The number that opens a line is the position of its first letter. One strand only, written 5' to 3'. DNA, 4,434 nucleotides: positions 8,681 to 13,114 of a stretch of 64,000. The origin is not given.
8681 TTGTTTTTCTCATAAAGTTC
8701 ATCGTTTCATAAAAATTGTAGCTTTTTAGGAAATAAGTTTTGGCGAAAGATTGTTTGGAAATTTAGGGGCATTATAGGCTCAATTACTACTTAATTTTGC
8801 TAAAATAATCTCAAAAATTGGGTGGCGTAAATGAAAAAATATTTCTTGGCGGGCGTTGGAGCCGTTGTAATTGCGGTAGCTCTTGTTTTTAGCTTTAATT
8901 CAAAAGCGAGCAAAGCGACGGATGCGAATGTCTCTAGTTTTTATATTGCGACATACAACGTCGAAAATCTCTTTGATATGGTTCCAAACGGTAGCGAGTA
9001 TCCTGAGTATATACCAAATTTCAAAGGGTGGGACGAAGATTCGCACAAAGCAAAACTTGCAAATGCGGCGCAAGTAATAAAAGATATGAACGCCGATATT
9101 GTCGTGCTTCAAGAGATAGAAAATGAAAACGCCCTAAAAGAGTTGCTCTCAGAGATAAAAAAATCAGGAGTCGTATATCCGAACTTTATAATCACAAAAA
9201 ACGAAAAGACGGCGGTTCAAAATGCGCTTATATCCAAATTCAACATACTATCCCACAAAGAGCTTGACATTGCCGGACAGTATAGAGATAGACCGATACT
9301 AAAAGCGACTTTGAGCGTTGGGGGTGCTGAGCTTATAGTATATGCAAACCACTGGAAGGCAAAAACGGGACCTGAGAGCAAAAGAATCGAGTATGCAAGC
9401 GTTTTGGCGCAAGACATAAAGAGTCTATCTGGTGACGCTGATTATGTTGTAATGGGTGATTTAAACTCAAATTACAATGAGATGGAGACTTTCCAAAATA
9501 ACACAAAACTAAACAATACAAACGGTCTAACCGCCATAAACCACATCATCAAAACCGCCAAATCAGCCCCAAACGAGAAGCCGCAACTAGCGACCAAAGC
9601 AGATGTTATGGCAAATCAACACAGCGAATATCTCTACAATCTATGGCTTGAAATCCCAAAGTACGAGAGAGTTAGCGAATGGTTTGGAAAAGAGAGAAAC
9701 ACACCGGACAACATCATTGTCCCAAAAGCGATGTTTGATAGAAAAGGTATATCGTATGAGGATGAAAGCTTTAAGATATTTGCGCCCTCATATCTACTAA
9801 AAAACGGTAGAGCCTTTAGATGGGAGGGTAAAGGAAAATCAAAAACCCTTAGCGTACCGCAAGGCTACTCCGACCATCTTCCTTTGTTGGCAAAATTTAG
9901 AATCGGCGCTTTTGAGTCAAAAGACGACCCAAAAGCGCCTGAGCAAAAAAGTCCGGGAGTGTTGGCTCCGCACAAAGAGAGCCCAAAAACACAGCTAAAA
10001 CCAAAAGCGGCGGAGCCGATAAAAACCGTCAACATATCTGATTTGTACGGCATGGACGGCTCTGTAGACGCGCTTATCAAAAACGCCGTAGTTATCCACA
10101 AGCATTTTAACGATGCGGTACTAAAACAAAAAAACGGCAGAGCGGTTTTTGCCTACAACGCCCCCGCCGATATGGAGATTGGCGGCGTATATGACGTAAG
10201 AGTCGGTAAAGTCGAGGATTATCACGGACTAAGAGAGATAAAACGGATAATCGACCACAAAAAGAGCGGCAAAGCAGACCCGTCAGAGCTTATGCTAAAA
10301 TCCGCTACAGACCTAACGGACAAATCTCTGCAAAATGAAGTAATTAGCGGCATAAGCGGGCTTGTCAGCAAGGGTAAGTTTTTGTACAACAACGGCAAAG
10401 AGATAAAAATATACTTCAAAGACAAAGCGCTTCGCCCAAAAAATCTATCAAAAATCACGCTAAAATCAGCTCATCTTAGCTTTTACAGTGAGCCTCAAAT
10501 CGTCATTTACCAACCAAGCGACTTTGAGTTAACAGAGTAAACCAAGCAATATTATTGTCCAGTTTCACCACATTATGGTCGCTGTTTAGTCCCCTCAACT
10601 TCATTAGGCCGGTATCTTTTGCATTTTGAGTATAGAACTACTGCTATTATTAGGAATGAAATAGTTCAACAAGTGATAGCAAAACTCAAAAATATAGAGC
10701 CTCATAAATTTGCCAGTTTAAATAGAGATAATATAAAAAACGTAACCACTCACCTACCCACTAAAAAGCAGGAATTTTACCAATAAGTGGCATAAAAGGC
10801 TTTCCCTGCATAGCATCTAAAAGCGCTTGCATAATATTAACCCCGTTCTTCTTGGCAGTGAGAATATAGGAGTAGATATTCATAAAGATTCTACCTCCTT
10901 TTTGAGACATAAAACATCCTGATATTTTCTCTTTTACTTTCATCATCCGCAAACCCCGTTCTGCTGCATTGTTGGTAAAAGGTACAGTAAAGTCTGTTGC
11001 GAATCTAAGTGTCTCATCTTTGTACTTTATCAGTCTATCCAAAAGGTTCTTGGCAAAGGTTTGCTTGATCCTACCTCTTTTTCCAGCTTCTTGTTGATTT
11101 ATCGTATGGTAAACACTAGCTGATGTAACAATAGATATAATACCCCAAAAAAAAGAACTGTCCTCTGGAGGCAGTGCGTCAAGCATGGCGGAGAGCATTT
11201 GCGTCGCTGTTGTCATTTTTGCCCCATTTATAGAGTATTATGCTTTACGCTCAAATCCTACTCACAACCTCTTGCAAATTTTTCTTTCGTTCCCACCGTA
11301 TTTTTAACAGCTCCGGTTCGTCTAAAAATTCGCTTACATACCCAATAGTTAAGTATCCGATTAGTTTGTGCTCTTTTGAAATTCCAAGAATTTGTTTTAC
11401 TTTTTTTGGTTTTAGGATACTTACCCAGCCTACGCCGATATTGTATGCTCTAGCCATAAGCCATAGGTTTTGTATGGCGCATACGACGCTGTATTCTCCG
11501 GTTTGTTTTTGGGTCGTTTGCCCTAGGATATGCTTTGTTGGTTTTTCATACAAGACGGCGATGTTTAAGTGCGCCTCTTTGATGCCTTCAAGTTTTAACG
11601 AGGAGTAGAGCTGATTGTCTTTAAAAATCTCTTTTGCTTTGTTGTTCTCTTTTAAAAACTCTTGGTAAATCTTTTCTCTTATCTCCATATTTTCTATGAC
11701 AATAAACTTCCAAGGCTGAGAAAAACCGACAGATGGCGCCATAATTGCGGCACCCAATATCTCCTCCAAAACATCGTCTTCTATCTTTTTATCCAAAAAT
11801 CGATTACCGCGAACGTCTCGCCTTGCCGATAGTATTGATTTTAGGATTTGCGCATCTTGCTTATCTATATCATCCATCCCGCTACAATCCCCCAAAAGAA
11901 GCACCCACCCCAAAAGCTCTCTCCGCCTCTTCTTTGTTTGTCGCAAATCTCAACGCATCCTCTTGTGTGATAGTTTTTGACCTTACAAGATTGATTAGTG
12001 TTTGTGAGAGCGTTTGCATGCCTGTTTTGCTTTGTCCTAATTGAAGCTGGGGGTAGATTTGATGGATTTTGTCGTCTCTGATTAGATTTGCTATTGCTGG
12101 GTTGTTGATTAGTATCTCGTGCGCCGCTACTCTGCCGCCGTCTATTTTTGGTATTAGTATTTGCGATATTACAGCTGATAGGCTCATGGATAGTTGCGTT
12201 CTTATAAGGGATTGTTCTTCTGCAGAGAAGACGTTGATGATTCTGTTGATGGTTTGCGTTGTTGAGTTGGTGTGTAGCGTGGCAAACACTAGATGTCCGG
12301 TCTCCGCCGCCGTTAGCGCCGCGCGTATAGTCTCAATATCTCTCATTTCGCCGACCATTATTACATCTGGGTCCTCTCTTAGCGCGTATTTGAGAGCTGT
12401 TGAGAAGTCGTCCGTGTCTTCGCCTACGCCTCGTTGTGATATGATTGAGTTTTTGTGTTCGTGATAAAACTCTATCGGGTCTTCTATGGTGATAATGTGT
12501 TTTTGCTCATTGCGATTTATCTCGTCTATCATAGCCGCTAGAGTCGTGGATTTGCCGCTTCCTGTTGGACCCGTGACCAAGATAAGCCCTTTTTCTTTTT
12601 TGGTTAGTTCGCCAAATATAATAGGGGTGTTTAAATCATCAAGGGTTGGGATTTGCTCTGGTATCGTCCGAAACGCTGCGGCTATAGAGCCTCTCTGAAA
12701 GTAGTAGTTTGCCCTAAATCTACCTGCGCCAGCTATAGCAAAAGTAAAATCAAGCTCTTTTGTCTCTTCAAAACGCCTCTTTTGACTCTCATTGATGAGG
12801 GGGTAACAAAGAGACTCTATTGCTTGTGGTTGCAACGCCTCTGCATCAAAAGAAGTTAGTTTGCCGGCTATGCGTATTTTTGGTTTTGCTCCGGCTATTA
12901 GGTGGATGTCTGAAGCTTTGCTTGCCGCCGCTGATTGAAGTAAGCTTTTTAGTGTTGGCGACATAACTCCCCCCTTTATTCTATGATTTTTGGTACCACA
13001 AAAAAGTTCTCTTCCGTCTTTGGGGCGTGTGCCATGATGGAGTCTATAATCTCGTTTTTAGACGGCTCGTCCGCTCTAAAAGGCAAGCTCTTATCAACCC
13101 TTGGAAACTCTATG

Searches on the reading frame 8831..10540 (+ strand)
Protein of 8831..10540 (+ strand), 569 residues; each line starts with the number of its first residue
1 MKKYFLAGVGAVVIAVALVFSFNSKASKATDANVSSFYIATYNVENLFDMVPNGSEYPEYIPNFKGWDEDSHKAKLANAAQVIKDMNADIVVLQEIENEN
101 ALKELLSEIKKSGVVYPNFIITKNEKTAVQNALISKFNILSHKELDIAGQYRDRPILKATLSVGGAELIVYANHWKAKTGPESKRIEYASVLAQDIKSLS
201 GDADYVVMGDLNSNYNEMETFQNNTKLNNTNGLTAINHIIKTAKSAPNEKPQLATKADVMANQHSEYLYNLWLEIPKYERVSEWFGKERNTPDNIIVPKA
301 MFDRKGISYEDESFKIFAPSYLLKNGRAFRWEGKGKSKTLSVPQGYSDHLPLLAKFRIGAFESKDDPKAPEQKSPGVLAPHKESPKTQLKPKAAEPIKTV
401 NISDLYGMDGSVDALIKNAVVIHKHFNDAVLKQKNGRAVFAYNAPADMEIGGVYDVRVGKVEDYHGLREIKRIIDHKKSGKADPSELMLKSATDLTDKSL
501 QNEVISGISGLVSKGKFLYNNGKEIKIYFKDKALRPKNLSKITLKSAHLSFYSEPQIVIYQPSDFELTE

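Call 74: search_protein_families(library=pfam, proteins=[window:8831-10540:+], max_evalue=0.00001)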
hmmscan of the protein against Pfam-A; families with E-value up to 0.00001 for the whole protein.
window:8831-10540:+ (569 aa): 2 families
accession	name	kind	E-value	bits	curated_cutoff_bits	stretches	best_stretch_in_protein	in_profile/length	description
PF19580.5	Exo_endo_phos_3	-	6.2e-19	68.6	27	1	39-220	2-203/311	Endonuclease/Exonuclease/phosphatase family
PF03372.29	Exo_endo_phos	-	1.5e-10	41.6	24.5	1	41-230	2-173/225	Endonuclease/Exonuclease/phosphatase family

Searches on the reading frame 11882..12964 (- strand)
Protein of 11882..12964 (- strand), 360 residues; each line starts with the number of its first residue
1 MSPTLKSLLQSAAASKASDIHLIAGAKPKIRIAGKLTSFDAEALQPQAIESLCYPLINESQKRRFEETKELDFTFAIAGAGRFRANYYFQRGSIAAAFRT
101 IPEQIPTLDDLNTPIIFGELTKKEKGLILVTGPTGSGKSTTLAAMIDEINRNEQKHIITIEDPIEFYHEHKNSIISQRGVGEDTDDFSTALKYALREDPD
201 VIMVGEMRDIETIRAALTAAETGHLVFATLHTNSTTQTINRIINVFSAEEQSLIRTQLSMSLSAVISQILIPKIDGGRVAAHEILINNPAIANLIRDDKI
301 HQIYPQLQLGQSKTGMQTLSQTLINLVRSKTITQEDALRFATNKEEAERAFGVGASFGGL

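Call 75: list_cluster_members(proteins=[window:11882-12964:-, window:31008-33602:+])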
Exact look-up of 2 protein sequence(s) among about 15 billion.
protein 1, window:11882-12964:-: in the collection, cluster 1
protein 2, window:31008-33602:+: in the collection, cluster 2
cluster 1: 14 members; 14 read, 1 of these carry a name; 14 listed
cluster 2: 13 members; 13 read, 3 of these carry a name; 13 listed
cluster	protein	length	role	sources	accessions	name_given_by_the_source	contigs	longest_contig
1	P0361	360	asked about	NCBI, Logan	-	-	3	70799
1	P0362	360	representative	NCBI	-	-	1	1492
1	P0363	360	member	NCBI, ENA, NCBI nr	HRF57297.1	MAG TPA: type IV pilus twitching motility protein PilT [Campylobacterales bacterium] | type IV pilus twitching motility protein PilT [Campylobacterales bacterium]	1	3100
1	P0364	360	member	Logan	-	-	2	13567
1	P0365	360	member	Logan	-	-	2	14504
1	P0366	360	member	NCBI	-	-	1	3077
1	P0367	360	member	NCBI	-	-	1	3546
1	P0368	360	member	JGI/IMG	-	-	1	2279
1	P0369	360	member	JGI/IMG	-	-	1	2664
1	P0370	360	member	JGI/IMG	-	-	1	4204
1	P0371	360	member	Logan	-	-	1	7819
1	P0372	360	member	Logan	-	-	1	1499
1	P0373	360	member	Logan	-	-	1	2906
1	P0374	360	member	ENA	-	-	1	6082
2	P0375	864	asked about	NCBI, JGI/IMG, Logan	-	-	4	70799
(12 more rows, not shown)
